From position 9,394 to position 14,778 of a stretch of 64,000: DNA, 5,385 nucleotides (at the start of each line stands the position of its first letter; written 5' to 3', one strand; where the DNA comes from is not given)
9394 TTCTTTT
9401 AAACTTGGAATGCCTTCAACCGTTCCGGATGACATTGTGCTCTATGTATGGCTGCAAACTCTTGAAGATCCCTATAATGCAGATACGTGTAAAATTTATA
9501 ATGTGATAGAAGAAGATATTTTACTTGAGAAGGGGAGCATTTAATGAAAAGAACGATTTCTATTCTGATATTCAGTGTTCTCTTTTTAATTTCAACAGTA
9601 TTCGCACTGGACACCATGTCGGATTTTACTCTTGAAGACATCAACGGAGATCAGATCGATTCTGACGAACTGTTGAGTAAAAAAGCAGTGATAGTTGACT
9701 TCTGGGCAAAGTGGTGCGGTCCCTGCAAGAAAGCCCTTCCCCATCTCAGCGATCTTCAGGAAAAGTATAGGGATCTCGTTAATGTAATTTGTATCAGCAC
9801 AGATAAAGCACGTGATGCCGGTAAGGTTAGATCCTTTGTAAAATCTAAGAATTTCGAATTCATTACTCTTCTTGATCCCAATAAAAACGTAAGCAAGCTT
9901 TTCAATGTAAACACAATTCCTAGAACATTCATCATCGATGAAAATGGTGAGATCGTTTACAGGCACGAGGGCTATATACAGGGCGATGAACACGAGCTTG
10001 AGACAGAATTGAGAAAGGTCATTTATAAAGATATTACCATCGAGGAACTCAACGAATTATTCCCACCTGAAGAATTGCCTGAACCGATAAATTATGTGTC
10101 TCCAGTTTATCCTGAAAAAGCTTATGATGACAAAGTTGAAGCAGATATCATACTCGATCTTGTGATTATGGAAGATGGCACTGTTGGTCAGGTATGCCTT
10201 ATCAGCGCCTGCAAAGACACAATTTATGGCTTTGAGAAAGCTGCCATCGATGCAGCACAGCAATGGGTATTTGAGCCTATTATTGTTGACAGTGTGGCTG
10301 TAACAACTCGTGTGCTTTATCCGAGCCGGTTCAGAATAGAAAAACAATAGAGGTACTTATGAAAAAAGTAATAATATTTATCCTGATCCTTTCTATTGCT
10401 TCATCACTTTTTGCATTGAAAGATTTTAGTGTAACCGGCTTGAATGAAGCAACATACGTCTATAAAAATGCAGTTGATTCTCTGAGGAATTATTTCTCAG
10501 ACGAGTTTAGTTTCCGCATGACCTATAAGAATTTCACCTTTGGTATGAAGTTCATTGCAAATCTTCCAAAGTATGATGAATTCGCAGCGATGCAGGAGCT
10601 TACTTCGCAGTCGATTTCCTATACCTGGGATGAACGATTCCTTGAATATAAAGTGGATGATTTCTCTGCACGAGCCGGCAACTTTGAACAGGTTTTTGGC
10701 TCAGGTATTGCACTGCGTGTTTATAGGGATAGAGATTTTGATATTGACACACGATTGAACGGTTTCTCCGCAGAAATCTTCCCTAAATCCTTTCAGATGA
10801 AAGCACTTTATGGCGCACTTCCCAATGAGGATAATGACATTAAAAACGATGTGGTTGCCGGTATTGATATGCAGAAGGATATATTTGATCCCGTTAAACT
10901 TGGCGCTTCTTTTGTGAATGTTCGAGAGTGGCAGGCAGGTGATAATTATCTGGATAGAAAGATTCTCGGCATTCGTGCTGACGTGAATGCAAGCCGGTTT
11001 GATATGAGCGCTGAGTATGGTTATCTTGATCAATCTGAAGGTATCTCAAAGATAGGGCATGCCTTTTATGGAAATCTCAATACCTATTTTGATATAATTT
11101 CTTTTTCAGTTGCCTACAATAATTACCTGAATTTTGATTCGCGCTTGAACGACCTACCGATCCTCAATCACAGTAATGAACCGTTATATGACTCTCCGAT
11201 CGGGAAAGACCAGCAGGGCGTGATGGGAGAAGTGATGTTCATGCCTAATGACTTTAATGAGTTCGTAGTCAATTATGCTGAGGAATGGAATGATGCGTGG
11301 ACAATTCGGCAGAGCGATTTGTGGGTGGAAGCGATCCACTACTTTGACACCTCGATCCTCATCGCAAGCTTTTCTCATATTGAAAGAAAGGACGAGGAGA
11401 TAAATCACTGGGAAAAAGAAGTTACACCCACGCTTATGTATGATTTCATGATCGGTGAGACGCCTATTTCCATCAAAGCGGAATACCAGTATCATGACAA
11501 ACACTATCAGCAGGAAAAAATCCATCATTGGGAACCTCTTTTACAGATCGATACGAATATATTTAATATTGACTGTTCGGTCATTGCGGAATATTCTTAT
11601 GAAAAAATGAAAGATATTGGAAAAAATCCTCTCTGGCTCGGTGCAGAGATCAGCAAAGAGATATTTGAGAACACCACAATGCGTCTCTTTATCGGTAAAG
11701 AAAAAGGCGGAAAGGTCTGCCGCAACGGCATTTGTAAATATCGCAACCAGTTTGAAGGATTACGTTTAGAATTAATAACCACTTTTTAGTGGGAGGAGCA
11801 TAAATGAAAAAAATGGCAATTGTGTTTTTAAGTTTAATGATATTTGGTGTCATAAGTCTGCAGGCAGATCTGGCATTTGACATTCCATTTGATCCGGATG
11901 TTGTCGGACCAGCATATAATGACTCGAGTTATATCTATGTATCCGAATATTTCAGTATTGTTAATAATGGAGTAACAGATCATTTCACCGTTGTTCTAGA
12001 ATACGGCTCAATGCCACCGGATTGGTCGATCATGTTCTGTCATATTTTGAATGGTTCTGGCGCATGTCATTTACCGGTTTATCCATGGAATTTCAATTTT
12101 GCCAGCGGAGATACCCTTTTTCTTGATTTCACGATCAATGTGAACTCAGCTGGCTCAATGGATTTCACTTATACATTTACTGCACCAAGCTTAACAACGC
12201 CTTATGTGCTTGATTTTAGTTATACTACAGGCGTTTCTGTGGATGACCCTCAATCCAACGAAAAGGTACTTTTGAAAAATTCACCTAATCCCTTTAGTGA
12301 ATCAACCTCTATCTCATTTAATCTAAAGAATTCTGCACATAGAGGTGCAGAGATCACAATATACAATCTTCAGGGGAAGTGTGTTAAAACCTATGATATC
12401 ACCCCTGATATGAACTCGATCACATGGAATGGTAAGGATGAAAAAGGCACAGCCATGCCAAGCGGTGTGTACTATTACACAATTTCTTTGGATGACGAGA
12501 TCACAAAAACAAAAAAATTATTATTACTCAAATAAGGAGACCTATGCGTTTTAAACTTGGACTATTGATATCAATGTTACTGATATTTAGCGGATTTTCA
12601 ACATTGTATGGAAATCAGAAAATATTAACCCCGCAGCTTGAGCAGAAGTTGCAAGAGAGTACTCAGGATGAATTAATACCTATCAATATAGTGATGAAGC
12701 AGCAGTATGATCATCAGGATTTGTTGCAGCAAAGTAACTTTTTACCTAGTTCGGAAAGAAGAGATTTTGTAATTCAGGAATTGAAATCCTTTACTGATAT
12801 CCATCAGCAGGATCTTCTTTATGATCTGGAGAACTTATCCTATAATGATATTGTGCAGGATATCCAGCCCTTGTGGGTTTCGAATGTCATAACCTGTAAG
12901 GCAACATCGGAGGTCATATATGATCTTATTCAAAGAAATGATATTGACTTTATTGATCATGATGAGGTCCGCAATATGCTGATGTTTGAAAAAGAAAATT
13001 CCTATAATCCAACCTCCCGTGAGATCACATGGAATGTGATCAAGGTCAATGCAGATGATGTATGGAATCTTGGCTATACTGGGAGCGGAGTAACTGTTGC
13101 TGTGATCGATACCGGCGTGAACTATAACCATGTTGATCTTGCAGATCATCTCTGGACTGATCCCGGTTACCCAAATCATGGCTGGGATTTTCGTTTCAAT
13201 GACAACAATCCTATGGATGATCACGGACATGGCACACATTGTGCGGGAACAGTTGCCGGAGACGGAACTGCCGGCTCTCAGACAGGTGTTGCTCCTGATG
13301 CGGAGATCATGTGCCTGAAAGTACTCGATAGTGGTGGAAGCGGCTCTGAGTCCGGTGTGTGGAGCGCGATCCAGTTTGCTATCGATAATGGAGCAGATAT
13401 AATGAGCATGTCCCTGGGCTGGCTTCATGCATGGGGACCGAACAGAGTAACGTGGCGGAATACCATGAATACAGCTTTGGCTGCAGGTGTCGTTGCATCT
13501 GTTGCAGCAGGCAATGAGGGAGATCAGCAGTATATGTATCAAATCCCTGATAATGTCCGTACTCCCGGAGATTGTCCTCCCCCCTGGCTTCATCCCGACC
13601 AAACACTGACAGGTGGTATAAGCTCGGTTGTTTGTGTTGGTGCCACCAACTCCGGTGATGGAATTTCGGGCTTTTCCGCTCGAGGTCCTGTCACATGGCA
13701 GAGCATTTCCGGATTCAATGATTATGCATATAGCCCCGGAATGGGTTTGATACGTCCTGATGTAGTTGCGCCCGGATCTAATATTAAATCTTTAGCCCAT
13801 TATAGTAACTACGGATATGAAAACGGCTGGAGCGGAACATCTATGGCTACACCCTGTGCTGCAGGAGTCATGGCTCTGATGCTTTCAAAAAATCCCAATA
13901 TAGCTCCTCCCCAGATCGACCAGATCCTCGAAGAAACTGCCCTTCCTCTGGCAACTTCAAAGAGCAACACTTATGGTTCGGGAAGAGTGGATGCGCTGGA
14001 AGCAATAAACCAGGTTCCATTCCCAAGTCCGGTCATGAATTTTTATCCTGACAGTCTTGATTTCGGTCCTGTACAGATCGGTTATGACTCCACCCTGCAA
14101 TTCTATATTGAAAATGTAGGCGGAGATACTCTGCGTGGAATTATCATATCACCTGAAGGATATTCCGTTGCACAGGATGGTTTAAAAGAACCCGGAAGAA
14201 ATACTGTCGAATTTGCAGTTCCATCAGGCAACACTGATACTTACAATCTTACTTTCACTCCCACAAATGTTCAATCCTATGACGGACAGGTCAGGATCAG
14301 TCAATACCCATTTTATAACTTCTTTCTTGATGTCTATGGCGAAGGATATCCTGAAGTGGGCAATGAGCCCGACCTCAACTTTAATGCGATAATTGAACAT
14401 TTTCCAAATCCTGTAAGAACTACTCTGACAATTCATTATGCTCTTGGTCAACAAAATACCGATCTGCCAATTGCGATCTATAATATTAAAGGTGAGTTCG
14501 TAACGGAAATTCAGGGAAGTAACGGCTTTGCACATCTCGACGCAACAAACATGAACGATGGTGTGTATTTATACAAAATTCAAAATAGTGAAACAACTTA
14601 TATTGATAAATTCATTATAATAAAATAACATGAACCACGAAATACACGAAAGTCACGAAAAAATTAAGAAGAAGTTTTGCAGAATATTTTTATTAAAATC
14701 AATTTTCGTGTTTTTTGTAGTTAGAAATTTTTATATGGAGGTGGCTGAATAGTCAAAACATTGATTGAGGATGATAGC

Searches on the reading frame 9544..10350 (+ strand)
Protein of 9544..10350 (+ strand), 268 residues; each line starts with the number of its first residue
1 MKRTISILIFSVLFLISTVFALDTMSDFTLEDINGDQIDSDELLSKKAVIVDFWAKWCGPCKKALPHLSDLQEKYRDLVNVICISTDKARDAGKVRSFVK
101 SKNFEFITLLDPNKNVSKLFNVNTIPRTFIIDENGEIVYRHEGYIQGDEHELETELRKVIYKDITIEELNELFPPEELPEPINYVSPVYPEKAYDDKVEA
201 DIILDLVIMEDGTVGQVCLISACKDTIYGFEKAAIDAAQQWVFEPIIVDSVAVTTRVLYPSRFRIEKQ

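Call 71: search_protein_families(library=pfam, proteins=[window:9544-10350:+], max_evalue=0.00001)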
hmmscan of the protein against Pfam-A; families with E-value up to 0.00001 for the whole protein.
window:9544-10350:+ (268 aa): 6 families
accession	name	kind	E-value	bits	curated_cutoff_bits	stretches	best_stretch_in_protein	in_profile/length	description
PF00578.27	AhpC-TSA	-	1.5e-23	83.5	26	1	24-139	4-123/124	AhpC/TSA family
PF08534.16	Redoxin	-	9.8e-23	81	26.6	1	23-155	4-147/148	Redoxin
PF13905.12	Thioredoxin_8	-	3.8e-16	59.6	27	1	47-137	2-94/94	Thioredoxin-like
PF00085.26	Thioredoxin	-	2.8e-13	50.2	23.5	1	43-93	14-65/103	Thioredoxin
PF03544.19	TonB_C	-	1.9e-10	41.5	24.6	1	186-265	2-79/79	Gram-negative bacterial TonB protein C-terminal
PF13098.12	Thioredoxin_2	-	4e-09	37.2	27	1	45-149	4-99/104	Thioredoxin-like domain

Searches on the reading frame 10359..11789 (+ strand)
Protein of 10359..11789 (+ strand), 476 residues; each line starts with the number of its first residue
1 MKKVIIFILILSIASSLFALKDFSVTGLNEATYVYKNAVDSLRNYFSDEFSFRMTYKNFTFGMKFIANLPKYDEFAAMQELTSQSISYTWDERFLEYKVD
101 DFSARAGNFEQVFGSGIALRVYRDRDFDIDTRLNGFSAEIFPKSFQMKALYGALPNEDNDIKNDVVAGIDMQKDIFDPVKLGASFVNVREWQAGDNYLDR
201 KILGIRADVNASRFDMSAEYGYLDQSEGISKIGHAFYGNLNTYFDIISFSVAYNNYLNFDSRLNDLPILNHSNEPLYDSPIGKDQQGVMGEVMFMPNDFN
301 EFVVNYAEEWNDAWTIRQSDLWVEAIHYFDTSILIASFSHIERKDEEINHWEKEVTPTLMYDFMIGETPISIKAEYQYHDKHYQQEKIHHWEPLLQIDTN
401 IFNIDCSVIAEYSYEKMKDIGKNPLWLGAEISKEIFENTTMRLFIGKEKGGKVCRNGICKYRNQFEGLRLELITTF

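Call 71: search_protein_families(library=pfam, proteins=[window:10359-11789:+], max_evalue=0.00001)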
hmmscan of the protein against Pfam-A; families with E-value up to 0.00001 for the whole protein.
window:10359-11789:+ (476 aa): 1 family
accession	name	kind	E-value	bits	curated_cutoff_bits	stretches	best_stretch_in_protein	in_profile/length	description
PF19494.5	DUF6029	-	5e-21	75.4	27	1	51-265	61-285/538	Family of unknown function (DUF6029)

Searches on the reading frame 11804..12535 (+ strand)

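Call 71: search_protein_families(library=pfam, proteins=[window:11804-12535:+], max_evalue=0.00001)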
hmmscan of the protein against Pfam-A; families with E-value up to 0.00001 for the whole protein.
window:11804-12535:+ (243 aa): 3 families
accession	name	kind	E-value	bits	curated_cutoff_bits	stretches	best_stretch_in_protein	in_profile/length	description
PF13860.13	FlgD_ig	-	1.3e-10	41.5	27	1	167-229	11-75/79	FlgD Ig-like domain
PF13585.12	CHU_C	-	4.5e-08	33.6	27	1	178-238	25-81/86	CHU_C Type IX secretion signal domain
PF18962.6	Por_Secre_tail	-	1e-06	29.3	27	1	161-239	3-73/75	Secretion system C-terminal sorting domain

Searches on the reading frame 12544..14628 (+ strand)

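Call 71: search_protein_families(library=pfam, proteins=[window:12544-14628:+], max_evalue=0.00001)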
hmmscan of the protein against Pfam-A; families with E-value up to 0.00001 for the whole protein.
window:12544-14628:+ (694 aa): 2 families
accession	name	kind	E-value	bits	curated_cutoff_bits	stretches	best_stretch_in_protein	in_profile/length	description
PF00082.27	Peptidase_S8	-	5.8e-55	187.1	21.8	1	180-480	1-288/288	Subtilase family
PF18962.6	Por_Secre_tail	-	3.2e-12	47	27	1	620-692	2-75/75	Secretion system C-terminal sorting domain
